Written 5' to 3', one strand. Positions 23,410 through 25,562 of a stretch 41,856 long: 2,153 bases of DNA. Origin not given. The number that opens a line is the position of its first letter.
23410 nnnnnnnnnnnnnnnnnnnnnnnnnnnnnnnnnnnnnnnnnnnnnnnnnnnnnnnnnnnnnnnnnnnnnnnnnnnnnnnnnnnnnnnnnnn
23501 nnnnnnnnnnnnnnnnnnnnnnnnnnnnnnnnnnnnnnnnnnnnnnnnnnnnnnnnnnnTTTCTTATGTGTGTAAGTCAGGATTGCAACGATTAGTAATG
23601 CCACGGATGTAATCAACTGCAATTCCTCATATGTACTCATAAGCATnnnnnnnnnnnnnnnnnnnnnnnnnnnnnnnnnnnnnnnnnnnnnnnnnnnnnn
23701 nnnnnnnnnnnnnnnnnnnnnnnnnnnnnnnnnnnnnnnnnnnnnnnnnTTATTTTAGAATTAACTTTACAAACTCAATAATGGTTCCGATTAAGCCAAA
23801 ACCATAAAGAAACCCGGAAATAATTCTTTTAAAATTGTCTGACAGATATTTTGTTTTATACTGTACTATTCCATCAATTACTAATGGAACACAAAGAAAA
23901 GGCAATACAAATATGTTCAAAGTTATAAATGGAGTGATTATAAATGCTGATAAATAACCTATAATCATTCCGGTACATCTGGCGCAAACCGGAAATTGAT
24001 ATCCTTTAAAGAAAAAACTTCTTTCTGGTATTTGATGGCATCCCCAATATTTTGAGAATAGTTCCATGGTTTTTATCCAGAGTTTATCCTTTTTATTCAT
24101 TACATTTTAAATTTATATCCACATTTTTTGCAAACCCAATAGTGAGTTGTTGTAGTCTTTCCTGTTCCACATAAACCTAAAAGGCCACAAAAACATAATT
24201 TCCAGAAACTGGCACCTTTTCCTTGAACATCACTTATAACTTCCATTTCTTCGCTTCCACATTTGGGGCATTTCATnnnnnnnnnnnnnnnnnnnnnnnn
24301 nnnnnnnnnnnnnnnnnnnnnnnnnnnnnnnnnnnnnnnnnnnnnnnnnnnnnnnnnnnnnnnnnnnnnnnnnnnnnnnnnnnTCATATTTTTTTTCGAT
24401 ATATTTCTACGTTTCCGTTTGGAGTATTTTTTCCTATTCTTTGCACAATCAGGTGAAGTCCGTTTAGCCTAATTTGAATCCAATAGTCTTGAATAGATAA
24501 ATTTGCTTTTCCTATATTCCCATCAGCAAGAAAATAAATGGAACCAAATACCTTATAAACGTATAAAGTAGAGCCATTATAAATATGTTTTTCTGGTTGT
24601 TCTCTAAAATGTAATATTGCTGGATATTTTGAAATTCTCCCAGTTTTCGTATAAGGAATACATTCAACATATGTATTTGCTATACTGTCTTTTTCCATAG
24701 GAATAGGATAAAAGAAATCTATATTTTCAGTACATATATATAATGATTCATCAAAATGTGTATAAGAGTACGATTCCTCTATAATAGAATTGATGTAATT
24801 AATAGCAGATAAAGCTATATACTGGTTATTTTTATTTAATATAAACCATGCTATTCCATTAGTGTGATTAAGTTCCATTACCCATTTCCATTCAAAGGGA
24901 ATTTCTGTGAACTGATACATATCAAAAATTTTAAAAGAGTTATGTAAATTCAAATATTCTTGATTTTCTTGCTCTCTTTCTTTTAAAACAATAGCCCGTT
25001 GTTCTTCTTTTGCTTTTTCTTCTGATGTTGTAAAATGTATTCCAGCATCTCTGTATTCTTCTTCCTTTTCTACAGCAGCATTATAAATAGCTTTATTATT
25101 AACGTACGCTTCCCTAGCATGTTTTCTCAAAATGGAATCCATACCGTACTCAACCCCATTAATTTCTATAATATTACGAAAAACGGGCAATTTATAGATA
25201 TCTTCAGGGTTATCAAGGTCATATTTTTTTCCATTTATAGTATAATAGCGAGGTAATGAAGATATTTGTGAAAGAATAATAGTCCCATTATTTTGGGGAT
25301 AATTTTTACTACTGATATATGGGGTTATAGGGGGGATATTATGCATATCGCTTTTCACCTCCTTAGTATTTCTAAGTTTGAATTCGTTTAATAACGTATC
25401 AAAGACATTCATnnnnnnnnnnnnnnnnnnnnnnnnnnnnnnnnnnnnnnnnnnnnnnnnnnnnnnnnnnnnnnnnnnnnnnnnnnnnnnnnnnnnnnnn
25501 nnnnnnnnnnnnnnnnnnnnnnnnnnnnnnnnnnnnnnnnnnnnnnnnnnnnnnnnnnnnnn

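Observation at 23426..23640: Candidate type I toxin-antitoxin module next to the integrase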

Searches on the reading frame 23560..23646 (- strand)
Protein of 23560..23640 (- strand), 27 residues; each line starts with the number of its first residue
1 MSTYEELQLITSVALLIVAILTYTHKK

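Call 3: search_protein_families(library=pfam, proteins=[window:23560-23640:-, window:23560-23646:-], max_evalue=10)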
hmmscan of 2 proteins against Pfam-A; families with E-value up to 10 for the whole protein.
seq(27 aa): 1 family
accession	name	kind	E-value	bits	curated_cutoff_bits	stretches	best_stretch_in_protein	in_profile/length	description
PF16935.10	Hol_Tox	-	0.00013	22.1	23.3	1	1-24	1-24/34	Putative Holin-like Toxin (Hol-Tox)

seq(29 aa): 1 family
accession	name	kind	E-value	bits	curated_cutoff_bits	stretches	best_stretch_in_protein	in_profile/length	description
PF16935.10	Hol_Tox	-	0.00017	21.8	23.3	1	3-26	1-24/34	Putative Holin-like Toxin (Hol-Tox)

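Call 4: search_protein_families(library=ncbifam, proteins=[window:23560-23640:-], max_evalue=10)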
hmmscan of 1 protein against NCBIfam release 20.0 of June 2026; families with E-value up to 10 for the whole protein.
seq(27 aa): 1 family
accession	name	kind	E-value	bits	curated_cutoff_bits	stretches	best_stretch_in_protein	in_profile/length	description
NF052249.1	ComI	equivalog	0.0096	15.7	55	1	7-26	7-26/30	competence inhibitor ComI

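Call 15: search_dna_similar(query=window:23560-23640:-, collection=phages, mode=protein, max_evalue=10, max_rows=40)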
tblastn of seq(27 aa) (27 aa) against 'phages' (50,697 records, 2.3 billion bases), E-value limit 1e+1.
Records with a match: 11; places in all: 11; records where one place covers at least 80% of the query: 11.
Best place of each record, by identity: <60% 11.
By first word of the organism name: Bacillus 8; Brevibacillus 3.
By host as written in the record: Bacillus subtilis BEST7003 6; Brevibacillus laterosporus 3; Bacillus subtilis 1; Bacillus pumilus strain CCTCC AB94180 1.
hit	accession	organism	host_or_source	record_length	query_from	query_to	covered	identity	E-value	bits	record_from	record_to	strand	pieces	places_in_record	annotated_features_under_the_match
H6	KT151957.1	Brevibacillus phage SecTim467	Brevibacillus laterosporus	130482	1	27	100%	51.9%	3e+0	29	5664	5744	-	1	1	hypothetical protein (x2)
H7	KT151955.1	Brevibacillus phage Jenst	Brevibacillus laterosporus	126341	1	27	100%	51.9%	3e+0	29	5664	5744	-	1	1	hypothetical protein (x2)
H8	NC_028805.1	Brevibacillus phage Jenst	Brevibacillus laterosporus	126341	1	27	100%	51.9%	3e+0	29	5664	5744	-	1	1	hypothetical protein (x2)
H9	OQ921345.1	Bacillus phage SPbetaL5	Bacillus subtilis BEST7003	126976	1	27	100%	44.4%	2e+0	29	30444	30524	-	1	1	none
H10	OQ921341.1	Bacillus phage SPbetaL1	Bacillus subtilis BEST7003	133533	1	27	100%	44.4%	2e+0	29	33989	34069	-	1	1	none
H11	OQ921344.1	Bacillus phage SPbetaL4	Bacillus subtilis BEST7003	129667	1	27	100%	44.4%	2e+0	29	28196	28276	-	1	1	none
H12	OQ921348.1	Bacillus phage SPbetaL8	Bacillus subtilis BEST7003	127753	1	27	100%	44.4%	2e+0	29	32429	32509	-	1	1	hypothetical protein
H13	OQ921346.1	Bacillus phage SPbetaL6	Bacillus subtilis BEST7003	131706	1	27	100%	44.4%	6e+0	27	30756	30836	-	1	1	none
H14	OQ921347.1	Bacillus phage SPbetaL7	Bacillus subtilis BEST7003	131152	1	27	100%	44.4%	6e+0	27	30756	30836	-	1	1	none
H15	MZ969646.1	Bacillus phage BUCT082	Bacillus subtilis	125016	1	27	100%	44.4%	6e+0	27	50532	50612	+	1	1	hypothetical protein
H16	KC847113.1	Bacillus phage PBP180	Bacillus pumilus strain CCTCC AB94180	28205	1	27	100%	40.7%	7e+0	27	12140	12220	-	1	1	defective phage PBP180 | hypothetical protein (x2)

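Call 17: get_annotated_region(hit=H12, flank=600)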
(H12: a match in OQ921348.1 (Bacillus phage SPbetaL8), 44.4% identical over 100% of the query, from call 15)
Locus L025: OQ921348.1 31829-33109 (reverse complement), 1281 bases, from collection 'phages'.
description: Bacillus phage SPbetaL8, complete genome.
organism: Bacillus phage SPbetaL8 (NCBI taxid 3053442)
taxonomy: Viruses; Duplodnaviria; Heunggongvirae; Uroviricota; Caudoviricetes; Spbetavirus
host: Bacillus subtilis BEST7003; source: soil; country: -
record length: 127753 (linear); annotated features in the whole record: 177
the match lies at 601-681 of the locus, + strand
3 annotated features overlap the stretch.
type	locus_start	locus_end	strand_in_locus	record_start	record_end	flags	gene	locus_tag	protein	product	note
CDS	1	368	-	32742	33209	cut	-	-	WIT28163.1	hypothetical protein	55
CDS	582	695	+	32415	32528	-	-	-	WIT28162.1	hypothetical protein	54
CDS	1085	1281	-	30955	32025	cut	-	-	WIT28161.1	hypothetical protein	53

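Call 34: search_protein_families(library=pfam, alignment_id=A3, max_evalue=0.01)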
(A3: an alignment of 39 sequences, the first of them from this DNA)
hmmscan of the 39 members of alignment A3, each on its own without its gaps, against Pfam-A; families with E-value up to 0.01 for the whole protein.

A. member 1, seq(27 aa): 1 family
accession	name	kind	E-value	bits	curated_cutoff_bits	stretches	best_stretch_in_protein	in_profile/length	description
PF16935.10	Hol_Tox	-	0.00013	22.1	23.3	1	1-24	1-24/34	Putative Holin-like Toxin (Hol-Tox)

B. families by the number of members that match (of 39 scanned): 1 family
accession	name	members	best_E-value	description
PF16935.10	Hol_Tox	32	2.6e-07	Putative Holin-like Toxin (Hol-Tox)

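Call 35: search_solved_structures(query=A3, max_evalue=10)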
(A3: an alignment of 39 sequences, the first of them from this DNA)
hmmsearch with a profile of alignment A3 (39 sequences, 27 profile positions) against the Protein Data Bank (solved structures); distinct sequences matched with E-value up to 10: 2.
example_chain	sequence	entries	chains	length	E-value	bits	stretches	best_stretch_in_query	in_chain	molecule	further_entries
3hro_A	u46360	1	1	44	0.48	13.7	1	1-11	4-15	Transient receptor potential (TRP) channel subfamily P member 2 (TRPP2), also called Polyc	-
3hrn_A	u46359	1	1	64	0.97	12.7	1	1-11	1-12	Transient receptor potential (TRP) channel subfamily P member 2 (TRPP2)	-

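Call 57: search_protein_families(library=phrogs, proteins=[window:23560-23640:-], max_evalue=0.01)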
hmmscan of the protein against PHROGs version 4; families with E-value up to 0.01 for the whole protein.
seq(27 aa): 1 family
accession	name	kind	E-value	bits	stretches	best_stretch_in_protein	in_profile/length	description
phrog_9488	-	unknown function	9.7e-06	26.2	1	1-27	1-27/27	-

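Call 58: search_protein_families(library=padloc, proteins=[window:23560-23640:-], max_evalue=0.01)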
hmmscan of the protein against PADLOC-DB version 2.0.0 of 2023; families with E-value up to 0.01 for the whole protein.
seq(27 aa): 0 families

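Call 64: list_cluster_members(proteins=[window:23560-23640:-, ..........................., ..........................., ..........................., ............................, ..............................])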
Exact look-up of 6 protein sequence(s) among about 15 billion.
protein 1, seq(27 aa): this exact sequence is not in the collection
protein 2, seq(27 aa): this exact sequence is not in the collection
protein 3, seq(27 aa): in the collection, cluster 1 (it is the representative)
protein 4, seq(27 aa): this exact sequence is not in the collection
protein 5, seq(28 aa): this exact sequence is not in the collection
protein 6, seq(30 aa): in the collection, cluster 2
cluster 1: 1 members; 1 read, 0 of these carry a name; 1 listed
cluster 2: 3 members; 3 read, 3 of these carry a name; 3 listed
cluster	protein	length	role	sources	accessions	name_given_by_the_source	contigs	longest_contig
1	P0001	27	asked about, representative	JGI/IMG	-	-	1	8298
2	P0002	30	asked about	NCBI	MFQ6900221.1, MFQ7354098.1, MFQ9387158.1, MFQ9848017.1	MAG: putative holin-like toxin [Coprococcus phoceensis]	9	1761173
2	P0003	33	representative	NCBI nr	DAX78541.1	MAG TPA: Putative Holin-like Toxin (Hol-Tox) [Caudoviricetes sp.]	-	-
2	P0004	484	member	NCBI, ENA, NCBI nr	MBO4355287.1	MAG: hypothetical protein J5850_00345 [Clostridia bacterium] | hypothetical protein [Clostridia bacterium]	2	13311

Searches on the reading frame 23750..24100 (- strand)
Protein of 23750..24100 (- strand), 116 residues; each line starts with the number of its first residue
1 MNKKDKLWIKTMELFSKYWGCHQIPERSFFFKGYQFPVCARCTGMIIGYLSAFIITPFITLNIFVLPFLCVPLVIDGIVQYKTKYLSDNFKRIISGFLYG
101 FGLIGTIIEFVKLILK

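Call 52: search_protein_families(library=pfam, proteins=[window:23750-24100:-], max_evalue=0.001)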
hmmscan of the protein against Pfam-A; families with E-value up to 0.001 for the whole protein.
window:23750-24100:- (116 aa): 1 family
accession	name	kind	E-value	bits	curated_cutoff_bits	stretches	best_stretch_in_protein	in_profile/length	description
PF09858.14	DUF2085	-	1.5e-29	102.7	25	1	21-104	1-88/90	Predicted membrane protein (DUF2085)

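Call 57: search_protein_families(library=phrogs, proteins=[window:23750-24100:-], max_evalue=0.01)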
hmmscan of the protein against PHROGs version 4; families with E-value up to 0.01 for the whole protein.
window:23750-24100:- (116 aa): 0 families

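Call 58: search_protein_families(library=padloc, proteins=[window:23750-24100:-], max_evalue=0.01)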
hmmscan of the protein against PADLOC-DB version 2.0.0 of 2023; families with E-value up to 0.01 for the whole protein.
window:23750-24100:- (116 aa): 0 families

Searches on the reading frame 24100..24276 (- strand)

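Call 52: search_protein_families(library=pfam, proteins=[window:24100-24276:-], max_evalue=0.001)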
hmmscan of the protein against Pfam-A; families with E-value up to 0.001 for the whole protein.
window:24100-24276:- (58 aa): 2 families
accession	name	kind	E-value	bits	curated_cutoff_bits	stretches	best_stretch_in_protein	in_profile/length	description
PF01096.23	Zn_ribbon_TFIIS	-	0.0003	21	21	0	2-14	2-14/39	Transcription factor S-II (TFIIS)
PF22811.2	Zn_ribbon_NrdR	-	0.00056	20.2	27.2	0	1-14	1-14/42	Transcriptional repressor NrdR-like, N-terminal domain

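Call 57: search_protein_families(library=phrogs, proteins=[window:24100-24276:-], max_evalue=0.01)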
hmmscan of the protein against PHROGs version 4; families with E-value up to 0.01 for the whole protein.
window:24100-24276:- (58 aa): 5 families
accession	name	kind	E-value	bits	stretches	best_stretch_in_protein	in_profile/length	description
phrog_3845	-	unknown function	0.00022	22.2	1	2-58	156-214/216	-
phrog_17723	-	unknown function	0.0013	19.6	1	1-22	5-26/47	-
phrog_24502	-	other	0.0015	19.6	1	1-57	114-175/177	zinc-finger domain protein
phrog_2945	-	unknown function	0.0041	17.9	0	1-12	10-21/68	-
phrog_1315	-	unknown function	0.0065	17.7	0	40-56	28-44/108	-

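Call 58: search_protein_families(library=padloc, proteins=[window:24100-24276:-], max_evalue=0.01)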
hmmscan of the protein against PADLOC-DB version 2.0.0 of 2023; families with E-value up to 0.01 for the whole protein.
window:24100-24276:- (58 aa): 0 families

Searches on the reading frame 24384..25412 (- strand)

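Call 52: search_protein_families(library=pfam, proteins=[window:24384-25412:-], max_evalue=0.001)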
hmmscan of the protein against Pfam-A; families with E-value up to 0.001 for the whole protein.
window:24384-25412:- (342 aa): 0 families

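Call 57: search_protein_families(library=phrogs, proteins=[window:24384-25412:-], max_evalue=0.01)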
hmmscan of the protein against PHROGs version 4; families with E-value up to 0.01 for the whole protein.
window:24384-25412:- (342 aa): 1 family
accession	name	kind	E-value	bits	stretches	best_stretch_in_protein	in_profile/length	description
phrog_2198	-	transcription regulation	0.00039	21.6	1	128-194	40-105/133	Alt-like transcription activator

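Call 58: search_protein_families(library=padloc, proteins=[window:24384-25412:-], max_evalue=0.01)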
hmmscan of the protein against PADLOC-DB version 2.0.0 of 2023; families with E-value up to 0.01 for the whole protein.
window:24384-25412:- (342 aa): 0 families
